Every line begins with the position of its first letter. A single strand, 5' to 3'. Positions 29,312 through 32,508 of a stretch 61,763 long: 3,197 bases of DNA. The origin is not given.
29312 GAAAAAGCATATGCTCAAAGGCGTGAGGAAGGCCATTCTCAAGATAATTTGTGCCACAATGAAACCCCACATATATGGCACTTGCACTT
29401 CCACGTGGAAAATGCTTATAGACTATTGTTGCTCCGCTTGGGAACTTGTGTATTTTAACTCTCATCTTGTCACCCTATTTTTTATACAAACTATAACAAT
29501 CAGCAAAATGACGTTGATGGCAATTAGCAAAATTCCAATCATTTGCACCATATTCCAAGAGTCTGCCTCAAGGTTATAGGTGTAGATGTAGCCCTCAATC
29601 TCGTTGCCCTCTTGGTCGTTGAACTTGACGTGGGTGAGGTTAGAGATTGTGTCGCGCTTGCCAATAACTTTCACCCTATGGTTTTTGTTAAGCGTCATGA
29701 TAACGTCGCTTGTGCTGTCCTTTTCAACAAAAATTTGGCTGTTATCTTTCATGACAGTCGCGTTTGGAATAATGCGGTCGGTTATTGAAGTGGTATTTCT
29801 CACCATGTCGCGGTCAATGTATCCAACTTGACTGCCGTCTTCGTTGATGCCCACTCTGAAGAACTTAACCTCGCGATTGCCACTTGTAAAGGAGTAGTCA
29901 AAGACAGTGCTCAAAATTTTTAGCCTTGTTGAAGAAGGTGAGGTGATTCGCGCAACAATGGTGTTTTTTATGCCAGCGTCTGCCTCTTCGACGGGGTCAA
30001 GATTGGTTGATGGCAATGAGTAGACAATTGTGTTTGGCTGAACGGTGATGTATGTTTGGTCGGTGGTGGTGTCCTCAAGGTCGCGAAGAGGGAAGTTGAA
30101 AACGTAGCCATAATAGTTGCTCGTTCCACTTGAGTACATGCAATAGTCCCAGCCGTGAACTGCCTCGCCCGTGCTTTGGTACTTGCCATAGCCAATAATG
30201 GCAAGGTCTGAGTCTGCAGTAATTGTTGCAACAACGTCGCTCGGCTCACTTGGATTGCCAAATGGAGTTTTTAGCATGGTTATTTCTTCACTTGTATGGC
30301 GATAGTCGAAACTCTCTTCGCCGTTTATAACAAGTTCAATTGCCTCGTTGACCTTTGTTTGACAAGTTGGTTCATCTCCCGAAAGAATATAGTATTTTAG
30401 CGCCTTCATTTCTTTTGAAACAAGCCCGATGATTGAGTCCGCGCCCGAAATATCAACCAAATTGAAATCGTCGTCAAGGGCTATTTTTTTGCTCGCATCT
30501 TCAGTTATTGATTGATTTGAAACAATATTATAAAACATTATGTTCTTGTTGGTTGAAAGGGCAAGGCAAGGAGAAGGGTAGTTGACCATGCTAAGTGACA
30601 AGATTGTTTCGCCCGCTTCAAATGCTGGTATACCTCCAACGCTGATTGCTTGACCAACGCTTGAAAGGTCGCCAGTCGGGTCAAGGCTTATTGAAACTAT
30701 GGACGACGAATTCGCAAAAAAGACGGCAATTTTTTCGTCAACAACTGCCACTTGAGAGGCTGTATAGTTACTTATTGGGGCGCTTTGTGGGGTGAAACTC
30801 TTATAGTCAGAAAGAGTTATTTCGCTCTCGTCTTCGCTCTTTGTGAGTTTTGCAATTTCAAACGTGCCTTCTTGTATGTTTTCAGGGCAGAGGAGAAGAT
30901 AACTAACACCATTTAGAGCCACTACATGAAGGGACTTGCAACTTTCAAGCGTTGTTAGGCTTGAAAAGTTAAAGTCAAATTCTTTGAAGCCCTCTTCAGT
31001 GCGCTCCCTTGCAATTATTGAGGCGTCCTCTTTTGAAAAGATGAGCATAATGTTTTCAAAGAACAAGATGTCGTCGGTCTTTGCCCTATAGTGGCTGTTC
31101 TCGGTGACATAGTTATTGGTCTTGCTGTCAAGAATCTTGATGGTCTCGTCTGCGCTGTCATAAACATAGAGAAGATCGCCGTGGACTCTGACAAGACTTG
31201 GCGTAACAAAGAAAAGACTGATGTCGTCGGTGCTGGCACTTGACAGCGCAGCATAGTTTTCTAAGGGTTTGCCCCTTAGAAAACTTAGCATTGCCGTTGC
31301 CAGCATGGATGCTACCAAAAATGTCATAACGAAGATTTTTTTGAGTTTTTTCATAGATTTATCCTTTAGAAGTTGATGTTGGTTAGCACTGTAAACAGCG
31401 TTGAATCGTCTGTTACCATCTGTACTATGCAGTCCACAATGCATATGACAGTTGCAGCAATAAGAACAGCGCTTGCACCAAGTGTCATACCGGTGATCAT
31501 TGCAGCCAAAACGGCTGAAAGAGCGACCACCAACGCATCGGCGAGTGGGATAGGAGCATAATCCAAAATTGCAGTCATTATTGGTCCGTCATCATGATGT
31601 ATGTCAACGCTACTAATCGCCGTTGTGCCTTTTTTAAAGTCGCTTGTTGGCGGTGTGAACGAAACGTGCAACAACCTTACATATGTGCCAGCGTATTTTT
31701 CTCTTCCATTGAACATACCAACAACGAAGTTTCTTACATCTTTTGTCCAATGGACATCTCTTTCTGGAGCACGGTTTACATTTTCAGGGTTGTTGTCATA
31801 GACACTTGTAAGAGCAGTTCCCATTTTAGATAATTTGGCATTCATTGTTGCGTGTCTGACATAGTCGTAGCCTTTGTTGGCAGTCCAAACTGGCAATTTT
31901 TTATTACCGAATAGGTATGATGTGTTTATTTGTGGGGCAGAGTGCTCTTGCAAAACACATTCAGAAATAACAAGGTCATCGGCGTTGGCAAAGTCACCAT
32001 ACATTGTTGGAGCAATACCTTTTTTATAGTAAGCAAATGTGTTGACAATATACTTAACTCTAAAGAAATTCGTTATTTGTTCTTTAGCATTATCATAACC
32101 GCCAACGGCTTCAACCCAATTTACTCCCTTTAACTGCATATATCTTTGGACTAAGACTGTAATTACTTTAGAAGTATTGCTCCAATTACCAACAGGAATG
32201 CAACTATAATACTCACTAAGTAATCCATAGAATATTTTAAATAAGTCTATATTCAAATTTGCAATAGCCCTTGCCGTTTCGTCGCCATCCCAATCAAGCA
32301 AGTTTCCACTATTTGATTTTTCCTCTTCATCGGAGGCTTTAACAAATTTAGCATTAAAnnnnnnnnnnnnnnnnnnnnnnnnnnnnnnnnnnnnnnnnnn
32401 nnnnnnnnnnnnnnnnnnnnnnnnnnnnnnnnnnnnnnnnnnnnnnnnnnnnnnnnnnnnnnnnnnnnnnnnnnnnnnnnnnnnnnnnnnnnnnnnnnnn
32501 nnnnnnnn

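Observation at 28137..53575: Candidate surface-megaprotein system: giant gene coupled to an SH3b/TM protein and an M16 peptidase, flanked by a paralogous SH3b/TM protein and an HTH regulator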

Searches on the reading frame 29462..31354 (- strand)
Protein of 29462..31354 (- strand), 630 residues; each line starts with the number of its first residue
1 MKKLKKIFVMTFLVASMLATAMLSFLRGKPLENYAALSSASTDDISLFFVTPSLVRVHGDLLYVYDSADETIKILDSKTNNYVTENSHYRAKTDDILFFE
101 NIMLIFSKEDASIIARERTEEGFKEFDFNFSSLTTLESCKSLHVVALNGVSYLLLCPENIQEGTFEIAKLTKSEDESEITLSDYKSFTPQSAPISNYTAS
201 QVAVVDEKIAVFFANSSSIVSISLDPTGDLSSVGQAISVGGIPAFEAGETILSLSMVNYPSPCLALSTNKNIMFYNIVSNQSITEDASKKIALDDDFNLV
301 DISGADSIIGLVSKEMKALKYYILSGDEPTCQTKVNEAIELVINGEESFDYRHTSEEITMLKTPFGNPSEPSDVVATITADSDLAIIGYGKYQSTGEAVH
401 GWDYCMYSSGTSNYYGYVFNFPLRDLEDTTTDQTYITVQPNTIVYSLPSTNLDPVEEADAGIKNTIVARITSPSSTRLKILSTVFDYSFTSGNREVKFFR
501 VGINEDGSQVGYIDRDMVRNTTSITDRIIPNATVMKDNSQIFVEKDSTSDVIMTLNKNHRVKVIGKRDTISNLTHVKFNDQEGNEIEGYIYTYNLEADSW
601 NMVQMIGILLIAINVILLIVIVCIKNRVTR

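Call 7: search_protein_families(library=pfam, proteins=[window:29462-31354:-], max_evalue=0.01)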
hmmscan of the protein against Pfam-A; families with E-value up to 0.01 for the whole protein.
window:29462-31354:- (630 aa): 1 family
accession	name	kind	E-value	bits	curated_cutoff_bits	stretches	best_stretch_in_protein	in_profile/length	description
PF08239.17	SH3_3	-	0.0064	17.1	27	0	545-569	9-33/54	Bacterial SH3 domain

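Call 10: search_protein_families(library=phrogs, proteins=[window:29462-31354:-], max_evalue=0.01)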
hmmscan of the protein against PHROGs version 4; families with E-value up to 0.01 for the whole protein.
window:29462-31354:- (630 aa): 0 families

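Call 30: find_homologous_proteins(query=window:29462-31354:-)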
Query window:29462-31354:- (630 aa): 1 proteins with E <= 0.001 among 8000 candidates.
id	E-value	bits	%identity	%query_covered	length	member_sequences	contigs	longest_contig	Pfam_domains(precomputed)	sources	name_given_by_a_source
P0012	0.0e+0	1357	100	99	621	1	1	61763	-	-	-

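Call 31: search_solved_structures(query=window:29462-31354:-, max_evalue=1)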
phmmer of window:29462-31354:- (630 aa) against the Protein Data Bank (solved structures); distinct sequences matched with E-value up to 1: 4.
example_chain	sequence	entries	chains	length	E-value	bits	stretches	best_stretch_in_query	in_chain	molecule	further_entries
6y7o_A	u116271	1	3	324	7.1e-05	24.9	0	60-137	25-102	Tako8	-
6g6m_A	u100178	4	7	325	7.1e-05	24.9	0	60-137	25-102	Tako8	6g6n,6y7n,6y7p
6g6o_A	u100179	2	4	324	0.023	16.6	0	63-141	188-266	Ika8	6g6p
1nu5_A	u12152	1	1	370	0.42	12.4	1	221-328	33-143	Chloromuconate cycloisomerase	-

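Call 37: search_protein_families(library=ncbifam, proteins=[window:29462-31354:-], max_evalue=0.01)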
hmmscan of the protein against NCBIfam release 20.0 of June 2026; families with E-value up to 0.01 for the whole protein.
window:29462-31354:- (630 aa): 0 families

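Call 49: search_solved_structures(query=A2, max_evalue=1)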
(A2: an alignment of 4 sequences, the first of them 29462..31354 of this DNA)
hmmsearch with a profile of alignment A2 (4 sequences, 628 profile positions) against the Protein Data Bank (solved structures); distinct sequences matched with E-value up to 1: 2.
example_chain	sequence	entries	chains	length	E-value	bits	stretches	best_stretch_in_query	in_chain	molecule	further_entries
6g7w_A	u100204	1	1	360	0.044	15.5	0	74-99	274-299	NHL repeat-containing protein 2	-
6gc1_A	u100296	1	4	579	0.28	12.8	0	74-99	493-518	NHL repeat-containing protein 2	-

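Call 51: find_homologous_proteins(query=A2)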
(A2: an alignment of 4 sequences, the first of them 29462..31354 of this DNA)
Query A2 (4 sequences) (630 aa, profile of the alignment): 1 proteins with E <= 0.001 among 8000 candidates.
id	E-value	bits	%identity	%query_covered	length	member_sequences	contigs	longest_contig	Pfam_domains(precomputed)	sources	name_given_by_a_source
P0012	2.6e-270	916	100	99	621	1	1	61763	-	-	-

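Call 63: find_related_loci(query=A2, collection=metagenome_contigs, flank=10000)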
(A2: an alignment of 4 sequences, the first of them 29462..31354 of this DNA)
Query A2 (630 aa) in metagenome_contigs; peptide patterns used: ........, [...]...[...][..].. (x = any residue, [..] = any of these).
300 stretches matched a pattern; 1 encode a relative of the query (tblastn E <= 1e-3); 1 distinct loci.
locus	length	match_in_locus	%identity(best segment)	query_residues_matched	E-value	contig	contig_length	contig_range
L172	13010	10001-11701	37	46-630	4e-97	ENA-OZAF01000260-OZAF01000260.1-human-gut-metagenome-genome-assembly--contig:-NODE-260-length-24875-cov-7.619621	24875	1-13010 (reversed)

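Call 70: predict_structure(protein=window:29462-31354:-)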
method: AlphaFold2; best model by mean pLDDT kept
length: 630 residues; sequences in the alignment: 1
mean_pLDDT: 39.2   pTM: 0.27
mean pLDDT of the five models: 39.2, 32.4, 32.4, 30.2, 28.9
residues with pLDDT >= 90: 0; 70-90: 13; 50-70: 104; < 50: 513
segments of 3 or more residues with pLDDT < 50: 24-53, 93-95, 108-112, 127-150, 155-166, 171-244, 247-263, 267-599
pLDDT, mean of each block of 10 residues (from residue 1): 62 61 46 36 36 48 56 58 52 51 52 53 49 34 41 46 46 38 39 30 38 36 37 38 45 40 46 44 34 38 34 34 36 43 36 26 27 29 29 29 28 30 31 28 24 25 28 28 29 29 31 30 29 31 34 33 33 40 38 41 60 73 63
secondary structure, 60 per line:
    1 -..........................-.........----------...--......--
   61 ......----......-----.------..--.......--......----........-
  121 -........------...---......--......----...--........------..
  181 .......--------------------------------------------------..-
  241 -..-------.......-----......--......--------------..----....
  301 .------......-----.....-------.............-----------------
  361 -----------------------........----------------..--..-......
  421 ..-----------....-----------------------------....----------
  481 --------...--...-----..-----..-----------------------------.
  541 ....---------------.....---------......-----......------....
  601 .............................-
elements in order: H2-27 H29-37 E48-50 E53-58 E61-66 E71-76 E96-99 E102-107 E112-119 E122-129 E142-147 E150-155 E165-172 E179-187 E251-257 E263-268 E271-276 E297-301 E308-313 E319-323 H331-343 E384-391 E415-422 E434-437 E467-470 E489-491 E494-496 E540-544 E560-564 E574-579 E585-590 H597-629

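Call 81: search_protein_families(library=padloc, proteins=[window:29462-31354:-], max_evalue=0.01)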
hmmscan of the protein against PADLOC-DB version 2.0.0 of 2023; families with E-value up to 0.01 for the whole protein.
window:29462-31354:- (630 aa): 0 families

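Call 98: find_related_loci(query=A2, collection=viral_contigs, flank=10000)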
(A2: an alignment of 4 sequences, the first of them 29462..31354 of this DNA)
Query A2 (630 aa) in viral_contigs; peptide patterns used: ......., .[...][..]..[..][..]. (x = any residue, [..] = any of these).
138 stretches matched a pattern, but none encodes a relative of the query by tblastn (E <= 1e-3).

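Call 106: search_protein_families(library=pfam, alignment_id=A2, max_evalue=0.05)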
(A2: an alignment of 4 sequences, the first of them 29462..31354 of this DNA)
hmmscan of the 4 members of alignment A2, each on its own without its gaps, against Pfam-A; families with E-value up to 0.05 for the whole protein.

A. member 1, window:29462-31354:- (630 aa): 1 family
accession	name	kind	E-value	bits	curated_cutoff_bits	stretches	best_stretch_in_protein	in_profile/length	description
PF08239.17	SH3_3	-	0.0064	17.1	27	0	545-569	9-33/54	Bacterial SH3 domain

B. families by the number of members that match (of 4 scanned): 2 families
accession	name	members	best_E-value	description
PF08239.17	SH3_3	4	1.4e-05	Bacterial SH3 domain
PF21558.3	Pept_S41_N_bact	1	0.012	Bacteroidetes, Peptidase, S41 family, N-terminal domain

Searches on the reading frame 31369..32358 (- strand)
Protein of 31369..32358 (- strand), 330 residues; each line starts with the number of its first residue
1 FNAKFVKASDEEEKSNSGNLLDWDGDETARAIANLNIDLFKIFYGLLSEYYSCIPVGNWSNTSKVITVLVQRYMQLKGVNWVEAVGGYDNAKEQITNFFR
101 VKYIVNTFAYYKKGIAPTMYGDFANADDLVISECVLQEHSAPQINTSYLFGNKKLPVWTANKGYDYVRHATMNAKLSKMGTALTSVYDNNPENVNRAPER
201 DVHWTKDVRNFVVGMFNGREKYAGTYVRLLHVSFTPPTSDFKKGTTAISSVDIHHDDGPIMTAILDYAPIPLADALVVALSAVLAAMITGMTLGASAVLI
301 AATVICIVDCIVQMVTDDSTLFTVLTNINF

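Call 96: predict_structure(alignment_id=A5)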
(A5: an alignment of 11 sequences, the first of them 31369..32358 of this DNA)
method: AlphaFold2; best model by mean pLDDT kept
length: 330 residues; sequences in the alignment: 11
mean_pLDDT: 41.0   pTM: 0.23
mean pLDDT of the five models: 41.0, 39.0, 37.7, 37.0, 35.3
residues with pLDDT >= 90: 0; 70-90: 0; 50-70: 53; < 50: 277
segments of 3 or more residues with pLDDT < 50: 1-79, 90-202, 217-237, 240-247, 251-275, 293-296, 313-330
pLDDT, mean of each block of 10 residues (from residue 1): 23 27 26 30 28 26 43 46 50 42 29 30 32 42 45 45 42 45 42 43 52 49 40 48 47 43 37 48 56 50 53 49 43
secondary structure, 60 per line:
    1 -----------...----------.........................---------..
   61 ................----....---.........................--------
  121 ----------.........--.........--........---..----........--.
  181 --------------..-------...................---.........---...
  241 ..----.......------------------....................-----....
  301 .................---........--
elements in order: H25-49 H59-76 H81-84 H88-112 E131-139 E142-150 E153-160 E170-177 H204-222 E226-234 H238-242 E247-253 H272-291 H297-317 H321-328
